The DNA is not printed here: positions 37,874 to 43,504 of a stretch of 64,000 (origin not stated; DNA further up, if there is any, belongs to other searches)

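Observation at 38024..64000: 26-kb same-strand island of T9SS cargo: two C25 peptidases, three giant modular adhesin-like proteins, one S8 subtilase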

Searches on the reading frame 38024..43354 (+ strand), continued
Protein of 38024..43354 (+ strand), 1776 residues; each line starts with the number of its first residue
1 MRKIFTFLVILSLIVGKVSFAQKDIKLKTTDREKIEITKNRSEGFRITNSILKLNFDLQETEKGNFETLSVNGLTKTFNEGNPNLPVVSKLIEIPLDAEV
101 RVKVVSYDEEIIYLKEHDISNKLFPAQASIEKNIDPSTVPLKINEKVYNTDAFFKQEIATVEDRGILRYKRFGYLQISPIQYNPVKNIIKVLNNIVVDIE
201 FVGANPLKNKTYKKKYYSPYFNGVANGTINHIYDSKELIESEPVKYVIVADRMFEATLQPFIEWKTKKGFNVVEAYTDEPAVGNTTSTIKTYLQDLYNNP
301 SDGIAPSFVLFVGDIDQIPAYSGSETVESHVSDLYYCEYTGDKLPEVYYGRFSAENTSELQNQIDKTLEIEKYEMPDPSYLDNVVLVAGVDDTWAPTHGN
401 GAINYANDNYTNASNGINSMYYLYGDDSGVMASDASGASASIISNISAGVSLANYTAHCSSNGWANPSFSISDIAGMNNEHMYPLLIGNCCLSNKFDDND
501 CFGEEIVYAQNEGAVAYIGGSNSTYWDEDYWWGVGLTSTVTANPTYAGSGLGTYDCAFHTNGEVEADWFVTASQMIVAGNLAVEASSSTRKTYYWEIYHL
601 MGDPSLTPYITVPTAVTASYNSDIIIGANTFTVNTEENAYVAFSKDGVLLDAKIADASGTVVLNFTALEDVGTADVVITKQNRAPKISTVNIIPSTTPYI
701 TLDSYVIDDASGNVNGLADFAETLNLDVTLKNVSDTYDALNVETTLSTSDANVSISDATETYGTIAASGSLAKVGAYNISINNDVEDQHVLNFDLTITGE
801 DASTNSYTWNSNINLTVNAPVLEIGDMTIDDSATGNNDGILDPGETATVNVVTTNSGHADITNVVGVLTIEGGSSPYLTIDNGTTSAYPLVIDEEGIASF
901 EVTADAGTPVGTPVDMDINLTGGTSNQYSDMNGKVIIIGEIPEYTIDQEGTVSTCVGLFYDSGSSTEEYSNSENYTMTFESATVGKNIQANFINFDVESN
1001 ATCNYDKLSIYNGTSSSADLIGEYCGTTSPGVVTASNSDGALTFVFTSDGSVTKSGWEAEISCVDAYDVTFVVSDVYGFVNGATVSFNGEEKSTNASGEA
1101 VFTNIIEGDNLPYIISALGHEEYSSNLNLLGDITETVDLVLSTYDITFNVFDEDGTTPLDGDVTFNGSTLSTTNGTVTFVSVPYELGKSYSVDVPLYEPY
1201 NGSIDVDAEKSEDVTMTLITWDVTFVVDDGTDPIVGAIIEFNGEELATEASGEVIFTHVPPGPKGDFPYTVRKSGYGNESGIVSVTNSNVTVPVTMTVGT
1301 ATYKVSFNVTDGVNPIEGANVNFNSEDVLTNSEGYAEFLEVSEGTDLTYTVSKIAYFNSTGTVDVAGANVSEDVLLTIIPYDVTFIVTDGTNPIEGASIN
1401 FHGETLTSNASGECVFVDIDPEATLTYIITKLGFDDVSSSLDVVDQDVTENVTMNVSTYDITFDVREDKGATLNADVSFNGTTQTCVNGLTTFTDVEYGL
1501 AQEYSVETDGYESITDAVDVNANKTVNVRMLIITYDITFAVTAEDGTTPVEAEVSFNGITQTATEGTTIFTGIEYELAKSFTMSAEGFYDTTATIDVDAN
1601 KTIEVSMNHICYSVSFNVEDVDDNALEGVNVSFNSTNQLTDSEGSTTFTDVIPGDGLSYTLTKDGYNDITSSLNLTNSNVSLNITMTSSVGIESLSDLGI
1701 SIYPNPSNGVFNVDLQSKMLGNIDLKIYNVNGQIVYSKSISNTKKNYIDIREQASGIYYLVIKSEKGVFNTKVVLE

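Call 24: find_related_loci(query=window:38024-43354:+, collection=genome_contigs, flank=10000)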
Query window:38024-43354:+ (1776 aa) in genome_contigs; peptide patterns used: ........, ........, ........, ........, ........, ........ (x = any residue, [..] = any of these).
598 stretches matched a pattern (row limit reached: there are more); 564 encode a relative of the query (tblastn E <= 1e-3); the best 80 are kept; 80 distinct loci.
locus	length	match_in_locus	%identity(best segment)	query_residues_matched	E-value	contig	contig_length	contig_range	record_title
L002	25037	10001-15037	48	4-1775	0e+0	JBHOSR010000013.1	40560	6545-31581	Bacteroidota bacterium isolate SAG AM-311-A02 NODE_13_length_40560_cov_26.644390, whole genome shotgun sequence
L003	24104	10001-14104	50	6-1775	0e+0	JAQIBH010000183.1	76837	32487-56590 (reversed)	MAG: Bacteroidales bacterium isolate GH36 k119_357867, whole genome shotgun sequence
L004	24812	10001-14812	47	7-1775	0e+0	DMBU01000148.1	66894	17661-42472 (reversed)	MAG TPA_asm: Bacteroidales bacterium isolate UBA12171 contig_825, whole genome shotgun sequence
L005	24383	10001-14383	47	1-1776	0e+0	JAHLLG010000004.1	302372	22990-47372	MAG: Bacteroidetes bacterium isolate MAG82 NODE_139_length_302372_cov_424.408740, whole genome shotgun sequence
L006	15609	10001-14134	48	1-1767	0e+0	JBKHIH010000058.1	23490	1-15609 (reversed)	MAG: Thiohalospira sp. isolate D1M13_4 NODE_524_length_23490_cov_7.718370, whole genome shotgun sequence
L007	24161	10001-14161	46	1-1775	0e+0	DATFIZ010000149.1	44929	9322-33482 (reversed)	MAG TPA_asm: Bacteroidales bacterium isolate SMAG_U9131 k141_406478, whole genome shotgun sequence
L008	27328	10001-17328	51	4-1775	0e+0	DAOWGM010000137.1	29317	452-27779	MAG TPA_asm: Bacteroidales bacterium isolate CSMAG_1991 CSMAG_1991_k141_745542_length_29317_cov_15.0110, whole genome sh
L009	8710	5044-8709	51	7-1620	0e+0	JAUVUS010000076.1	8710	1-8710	MAG: Bacteroidales bacterium isolate CSMAG_798 CSMAG_798_k127_12773543_length_8710_cov_15.3891, whole genome shotgun seq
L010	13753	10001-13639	48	7-1775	0e+0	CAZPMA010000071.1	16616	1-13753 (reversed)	MAG TPA_asm: uncultured Bacteroidales bacterium isolate binchicken_co42_480 genome assembly, contig: NODE_4822_length_16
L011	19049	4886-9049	47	1-1776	0e+0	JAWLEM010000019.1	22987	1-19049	MAG: Bacteroidales bacterium isolate 20BLK6-1.bin.63 NODE_2055_length_22987_cov_16.494189, whole genome shotgun sequence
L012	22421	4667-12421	49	25-1776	0e+0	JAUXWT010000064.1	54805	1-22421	MAG: Bacteroidales bacterium isolate C15_metabat.bin.17 C15_k141_38157, whole genome shotgun sequence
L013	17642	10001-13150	48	1-1067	0e+0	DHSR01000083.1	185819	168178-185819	MAG TPA_asm: Bacteroidales bacterium UBA5281 UBA5281_contig_328, whole genome shotgun sequence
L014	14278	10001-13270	48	1-1102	0e+0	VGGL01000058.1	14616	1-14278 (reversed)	MAG: Bacteroidetes bacterium isolate K_DeepCast_150m_m2_049 K_DeepCast_150m_m2_049_Ga0194126_10007918, whole genome shot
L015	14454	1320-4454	48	1-1063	0e+0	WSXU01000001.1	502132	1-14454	MAG: Bacteroidetes bacterium isolate X3_MaxBin.031 scaffold_25, whole genome shotgun sequence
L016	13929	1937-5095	48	1-1066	0e+0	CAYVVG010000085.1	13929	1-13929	MAG TPA_asm: uncultured Prolixibacteraceae bacterium isolate SRP220891_co1_52 genome assembly, contig: NODE_8381_length_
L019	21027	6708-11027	38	1-1775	0e+0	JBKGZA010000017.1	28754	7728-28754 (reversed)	MAG: Bacteroidales bacterium isolate C4M09_3 NODE_295_length_28754_cov_10.857626, whole genome shotgun sequence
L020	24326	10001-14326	38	1-1776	0e+0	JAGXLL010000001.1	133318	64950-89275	MAG: Bacteroidales bacterium isolate GSL_GSL3510_15 NODE_2_length_133318_cov_17.6824, whole genome shotgun sequence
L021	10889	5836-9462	46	1-1776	0e+0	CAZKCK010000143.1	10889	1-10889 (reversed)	MAG TPA_asm: uncultured Bacteroidales bacterium isolate SRP272421_co2_161 genome assembly, contig: NODE_21705_length_108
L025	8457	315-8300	45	1-1776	0e+0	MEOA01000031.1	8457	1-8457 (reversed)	MAG: Bacteroidetes bacterium GWE2_42_24 gwe2_scaffold_2968, whole genome shotgun sequence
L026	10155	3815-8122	37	9-1776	0e+0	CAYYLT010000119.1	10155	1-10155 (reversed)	MAG TPA_asm: uncultured Bacteroidales bacterium isolate binchicken_co8_376 genome assembly, contig: NODE_12778_length_10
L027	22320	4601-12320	46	1-1776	0e+0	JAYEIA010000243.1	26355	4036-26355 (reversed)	MAG: Bacteroidota bacterium isolate MAG203 MAG203_243, whole genome shotgun sequence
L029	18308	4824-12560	45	1-1775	0e+0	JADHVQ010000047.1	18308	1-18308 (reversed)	MAG: Bacteroidales bacterium isolate BS750m-G5 BS-750m-C4778, whole genome shotgun sequence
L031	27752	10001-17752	44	1-1775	0e+0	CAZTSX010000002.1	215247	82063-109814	MAG TPA_asm: uncultured Prolixibacteraceae bacterium isolate binchicken_co147_440 genome assembly, contig: NODE_48_lengt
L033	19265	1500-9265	44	1-1775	0e+0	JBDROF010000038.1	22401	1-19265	MAG: Bacteroidota bacterium isolate MEGAHIT-group-1.940 k141_10800134, whole genome shotgun sequence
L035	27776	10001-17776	44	9-1775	0e+0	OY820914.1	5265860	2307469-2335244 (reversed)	MAG: Bacteroidales bacterium isolate 29af8000-aa9b-4969-9261-ea2c593eb5de genome assembly, chromosome: 1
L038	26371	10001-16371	43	1-1776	0e+0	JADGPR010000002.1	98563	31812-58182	MAG: Bacteroidales bacterium isolate Chersky.15_51 contig-100_16, whole genome shotgun sequence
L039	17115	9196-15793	49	3-1775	0e+0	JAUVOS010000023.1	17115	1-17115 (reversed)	MAG: Lutibacter sp. isolate CSMAG_642 CSMAG_642_k141_979466_length_17115_cov_12.9860, whole genome shotgun sequence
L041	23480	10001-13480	48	1-1775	0e+0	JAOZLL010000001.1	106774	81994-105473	MAG: Flavobacteriaceae bacterium isolate GMC10.metabat2.153 NODE_10_length_106774_cov_22.108837, whole genome shotgun se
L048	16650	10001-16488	42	1-1776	0e+0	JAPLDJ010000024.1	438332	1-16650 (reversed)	MAG: Bacteroidetes bacterium isolate LacPavin_0920_WC70_MAG_47_14 LacPavin_0920_WC70_scaffold_478522, whole genome shotg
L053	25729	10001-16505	41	4-1775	0e+0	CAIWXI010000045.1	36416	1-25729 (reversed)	MAG: uncultured Bacteroidales bacterium isolate Kiruna_bin-10044 genome assembly, contig: bin-10044:045/166, whole genom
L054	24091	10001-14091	46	1-1776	0e+0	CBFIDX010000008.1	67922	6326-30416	MAG: Flavobacteriales bacterium isolate Co_bin_739_strict genome assembly, contig: Co_bin_739_strict_c8, whole genome sh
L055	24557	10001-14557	46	1-1776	0e+0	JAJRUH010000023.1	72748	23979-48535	MAG: Bacteroidetes bacterium isolate Dive96_bin10.164 k141_929787, whole genome shotgun sequence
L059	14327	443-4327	46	8-1776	0e+0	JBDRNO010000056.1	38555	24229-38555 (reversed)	MAG: Bacteroidota bacterium isolate MEGAHIT-group-1.892 k141_7197351, whole genome shotgun sequence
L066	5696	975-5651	39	1-1775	0e+0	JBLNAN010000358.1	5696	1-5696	MAG: Syntrophothermus sp. isolate MAG176 PRJNA951521_bin35_renamed_357, whole genome shotgun sequence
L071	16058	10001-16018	47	1-1775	0e+0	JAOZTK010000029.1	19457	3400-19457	MAG: Flavobacteriaceae bacterium isolate GMC7.metabat2.67 GMC7_926_length_19457_cov_29.010669, whole genome shotgun sequ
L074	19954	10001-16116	45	1-1775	0e+0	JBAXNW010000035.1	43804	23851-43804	MAG: Bacteroidota bacterium isolate ELA489 MAG489_35, whole genome shotgun sequence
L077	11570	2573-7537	44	1-1776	0e+0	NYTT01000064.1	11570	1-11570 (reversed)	MAG: Flavobacteriales bacterium isolate CPC60 MHASMcontig_34267, whole genome shotgun sequence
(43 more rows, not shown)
